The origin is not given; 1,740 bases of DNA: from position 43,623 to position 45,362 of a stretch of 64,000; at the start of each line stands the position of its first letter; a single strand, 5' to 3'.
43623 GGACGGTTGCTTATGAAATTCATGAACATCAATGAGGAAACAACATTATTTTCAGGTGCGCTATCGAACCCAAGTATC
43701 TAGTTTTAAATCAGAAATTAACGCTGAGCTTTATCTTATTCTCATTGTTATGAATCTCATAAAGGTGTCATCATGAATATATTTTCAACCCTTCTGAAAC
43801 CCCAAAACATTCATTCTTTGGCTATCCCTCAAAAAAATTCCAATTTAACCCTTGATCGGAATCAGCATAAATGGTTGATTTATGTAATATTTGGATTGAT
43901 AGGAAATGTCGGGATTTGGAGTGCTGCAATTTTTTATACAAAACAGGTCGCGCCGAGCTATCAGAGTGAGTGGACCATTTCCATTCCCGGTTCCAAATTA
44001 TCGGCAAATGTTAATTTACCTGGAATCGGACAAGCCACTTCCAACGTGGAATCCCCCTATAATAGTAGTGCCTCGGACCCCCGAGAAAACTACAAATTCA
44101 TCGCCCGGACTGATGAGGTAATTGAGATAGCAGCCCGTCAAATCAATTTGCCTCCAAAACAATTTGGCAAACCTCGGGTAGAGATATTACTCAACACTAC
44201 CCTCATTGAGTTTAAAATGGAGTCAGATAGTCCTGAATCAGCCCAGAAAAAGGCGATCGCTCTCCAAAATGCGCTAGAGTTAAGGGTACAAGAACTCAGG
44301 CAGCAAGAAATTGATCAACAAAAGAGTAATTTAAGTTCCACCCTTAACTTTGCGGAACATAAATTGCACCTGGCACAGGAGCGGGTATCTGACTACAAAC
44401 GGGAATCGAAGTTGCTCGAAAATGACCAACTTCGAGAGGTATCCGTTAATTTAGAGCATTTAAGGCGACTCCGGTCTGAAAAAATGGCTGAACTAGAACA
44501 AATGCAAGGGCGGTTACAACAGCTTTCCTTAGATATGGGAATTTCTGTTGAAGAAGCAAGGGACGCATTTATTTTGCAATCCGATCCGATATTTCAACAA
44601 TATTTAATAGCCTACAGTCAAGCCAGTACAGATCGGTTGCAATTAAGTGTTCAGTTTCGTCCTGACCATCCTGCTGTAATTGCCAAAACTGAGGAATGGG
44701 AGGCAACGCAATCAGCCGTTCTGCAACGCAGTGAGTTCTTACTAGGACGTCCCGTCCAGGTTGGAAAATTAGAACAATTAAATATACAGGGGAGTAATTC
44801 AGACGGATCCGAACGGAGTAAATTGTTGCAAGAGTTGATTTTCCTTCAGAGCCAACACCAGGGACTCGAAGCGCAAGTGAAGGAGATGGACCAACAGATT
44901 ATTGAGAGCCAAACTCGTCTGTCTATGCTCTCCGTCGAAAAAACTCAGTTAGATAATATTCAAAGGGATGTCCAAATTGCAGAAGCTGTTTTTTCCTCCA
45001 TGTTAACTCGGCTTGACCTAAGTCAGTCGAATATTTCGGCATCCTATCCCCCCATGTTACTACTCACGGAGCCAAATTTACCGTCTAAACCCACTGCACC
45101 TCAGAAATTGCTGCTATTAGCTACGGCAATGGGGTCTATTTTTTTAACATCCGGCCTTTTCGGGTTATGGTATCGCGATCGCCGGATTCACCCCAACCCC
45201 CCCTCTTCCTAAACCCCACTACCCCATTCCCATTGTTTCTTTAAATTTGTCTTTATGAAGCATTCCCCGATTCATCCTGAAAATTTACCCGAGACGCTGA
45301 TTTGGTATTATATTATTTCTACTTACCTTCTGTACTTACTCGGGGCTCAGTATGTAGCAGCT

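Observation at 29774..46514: A 17-kb Wzx/Wzy-dependent polysaccharide island lacking an export and kinase module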

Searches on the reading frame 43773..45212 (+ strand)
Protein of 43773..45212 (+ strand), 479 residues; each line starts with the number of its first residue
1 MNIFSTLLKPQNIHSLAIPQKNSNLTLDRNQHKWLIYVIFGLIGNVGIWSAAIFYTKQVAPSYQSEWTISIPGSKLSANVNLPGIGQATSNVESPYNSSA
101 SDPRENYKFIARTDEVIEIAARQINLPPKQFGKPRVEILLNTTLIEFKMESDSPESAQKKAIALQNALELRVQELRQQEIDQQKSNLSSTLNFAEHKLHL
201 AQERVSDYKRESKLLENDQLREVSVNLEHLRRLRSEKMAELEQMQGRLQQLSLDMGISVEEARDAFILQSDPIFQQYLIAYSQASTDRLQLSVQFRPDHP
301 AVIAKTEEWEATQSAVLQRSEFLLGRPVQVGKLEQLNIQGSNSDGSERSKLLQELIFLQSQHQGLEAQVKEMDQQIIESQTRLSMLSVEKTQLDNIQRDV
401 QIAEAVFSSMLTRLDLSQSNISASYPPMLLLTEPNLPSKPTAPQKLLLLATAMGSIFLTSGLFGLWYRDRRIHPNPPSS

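Call 4: search_protein_families(library=pfam, proteins=[window:43773-45212:+], max_evalue=0.01)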
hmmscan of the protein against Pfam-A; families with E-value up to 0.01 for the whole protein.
window:43773-45212:+ (479 aa): 1 family
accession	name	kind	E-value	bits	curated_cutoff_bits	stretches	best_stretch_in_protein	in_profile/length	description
PF13807.11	GNVR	-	0.0039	17.5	27.7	0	389-453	3-66/82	G-rich domain on putative tyrosine kinase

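Call 11: search_protein_families(library=ncbifam, proteins=[window:43773-45212:+], max_evalue=0.01)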
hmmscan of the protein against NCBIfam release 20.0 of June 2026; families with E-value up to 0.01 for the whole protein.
window:43773-45212:+ (479 aa): 2 families
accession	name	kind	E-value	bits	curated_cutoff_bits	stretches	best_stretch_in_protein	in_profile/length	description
TIGR01005.1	eps_transp_fam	subfamily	0.00051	18.3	411.7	1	350-453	334-438/754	exopolysaccharide transport protein family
TIGR03017.1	EpsF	equivalog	0.0008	18.2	422.75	0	365-455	316-408/444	chain length determinant protein EpsF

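Call 26: search_protein_families(library=pfam, proteins=[window:43773-45212:+], max_evalue=5)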
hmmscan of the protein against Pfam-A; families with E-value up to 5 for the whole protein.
window:43773-45212:+ (479 aa): 2 families
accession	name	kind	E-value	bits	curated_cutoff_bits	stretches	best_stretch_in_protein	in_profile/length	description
PF13807.11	GNVR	-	0.0039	17.5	27.7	1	389-453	3-66/82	G-rich domain on putative tyrosine kinase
PF18699.6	MRPL52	-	1.1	10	26.6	1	322-380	28-86/92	Mitoribosomal protein mL52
